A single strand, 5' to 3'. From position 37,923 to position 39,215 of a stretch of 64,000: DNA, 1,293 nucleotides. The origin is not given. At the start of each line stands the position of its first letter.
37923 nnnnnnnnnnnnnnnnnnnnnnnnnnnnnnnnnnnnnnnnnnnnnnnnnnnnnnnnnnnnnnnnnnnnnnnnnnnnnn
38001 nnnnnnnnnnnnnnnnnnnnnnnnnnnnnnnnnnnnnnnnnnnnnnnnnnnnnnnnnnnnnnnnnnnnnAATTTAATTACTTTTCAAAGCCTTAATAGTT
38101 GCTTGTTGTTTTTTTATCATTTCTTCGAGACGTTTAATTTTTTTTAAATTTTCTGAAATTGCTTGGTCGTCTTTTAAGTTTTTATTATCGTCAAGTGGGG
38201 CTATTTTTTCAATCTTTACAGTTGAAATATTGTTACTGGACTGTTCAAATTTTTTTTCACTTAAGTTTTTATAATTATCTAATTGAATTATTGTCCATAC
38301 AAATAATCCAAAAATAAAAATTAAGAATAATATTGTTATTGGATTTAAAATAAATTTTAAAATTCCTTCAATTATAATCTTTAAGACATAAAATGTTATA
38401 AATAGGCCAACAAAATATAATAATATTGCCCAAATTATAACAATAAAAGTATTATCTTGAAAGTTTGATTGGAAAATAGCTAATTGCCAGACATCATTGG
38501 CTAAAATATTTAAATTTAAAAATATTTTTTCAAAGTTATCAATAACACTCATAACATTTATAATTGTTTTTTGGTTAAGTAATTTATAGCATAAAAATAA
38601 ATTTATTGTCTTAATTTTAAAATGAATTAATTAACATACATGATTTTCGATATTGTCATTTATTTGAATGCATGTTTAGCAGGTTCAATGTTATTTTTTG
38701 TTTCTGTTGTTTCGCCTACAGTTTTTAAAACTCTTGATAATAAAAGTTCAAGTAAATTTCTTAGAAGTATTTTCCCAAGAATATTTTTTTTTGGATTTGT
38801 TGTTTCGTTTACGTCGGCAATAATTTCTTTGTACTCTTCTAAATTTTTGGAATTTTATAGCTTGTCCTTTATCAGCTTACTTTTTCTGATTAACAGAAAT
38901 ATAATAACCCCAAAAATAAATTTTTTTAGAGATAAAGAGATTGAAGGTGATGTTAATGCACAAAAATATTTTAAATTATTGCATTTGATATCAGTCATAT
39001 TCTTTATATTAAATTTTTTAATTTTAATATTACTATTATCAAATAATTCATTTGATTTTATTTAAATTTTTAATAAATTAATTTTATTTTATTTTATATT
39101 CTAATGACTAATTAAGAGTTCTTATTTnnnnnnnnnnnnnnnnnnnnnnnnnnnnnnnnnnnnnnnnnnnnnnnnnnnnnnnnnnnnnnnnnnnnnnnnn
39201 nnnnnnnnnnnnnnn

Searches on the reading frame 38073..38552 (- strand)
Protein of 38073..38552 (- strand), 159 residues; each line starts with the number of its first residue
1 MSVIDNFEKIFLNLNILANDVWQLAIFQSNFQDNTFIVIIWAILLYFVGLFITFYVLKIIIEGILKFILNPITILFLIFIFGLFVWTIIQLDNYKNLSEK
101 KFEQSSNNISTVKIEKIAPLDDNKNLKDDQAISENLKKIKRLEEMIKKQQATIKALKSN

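Call 3: search_protein_families(library=pfam, proteins=[window:38073-38552:-], max_evalue=0.1)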
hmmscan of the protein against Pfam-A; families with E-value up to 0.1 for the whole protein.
window:38073-38552:- (159 aa): 5 families
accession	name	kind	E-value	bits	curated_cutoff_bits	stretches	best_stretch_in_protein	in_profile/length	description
PF15554.11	FSIP1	-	1.8e-05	24.4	27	1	92-158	70-141/396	FSIP1 family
PF09930.14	DUF2162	-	0.0019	18.1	34.4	1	39-105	31-96/223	Predicted transporter (DUF2162)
PF06785.16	UPF0242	-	0.0044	17.5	33.5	1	46-157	3-117/194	Uncharacterised protein family (UPF0242) N-terminus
PF01519.22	DUF16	-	0.091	13.7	40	0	89-156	23-74/104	Protein of unknown function DUF16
PF10864.13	DUF2663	-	0.098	13.5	25.2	1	40-107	23-90/127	Protein of unknown function (DUF2663)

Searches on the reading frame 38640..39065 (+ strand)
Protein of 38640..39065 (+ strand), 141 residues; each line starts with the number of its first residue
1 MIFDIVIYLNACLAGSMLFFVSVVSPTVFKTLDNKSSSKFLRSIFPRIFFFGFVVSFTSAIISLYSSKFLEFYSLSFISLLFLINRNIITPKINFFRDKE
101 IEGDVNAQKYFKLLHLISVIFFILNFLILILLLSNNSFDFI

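Call 3: search_protein_families(library=pfam, proteins=[window:38640-39065:+], max_evalue=0.1)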
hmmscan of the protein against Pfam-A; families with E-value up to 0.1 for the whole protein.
window:38640-39065:+ (141 aa): 1 family
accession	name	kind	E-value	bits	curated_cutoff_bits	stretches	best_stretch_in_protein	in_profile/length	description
PF13664.11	DUF4149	-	1.1e-12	48.5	24.6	1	10-95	3-95/102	Domain of unknown function (DUF4149)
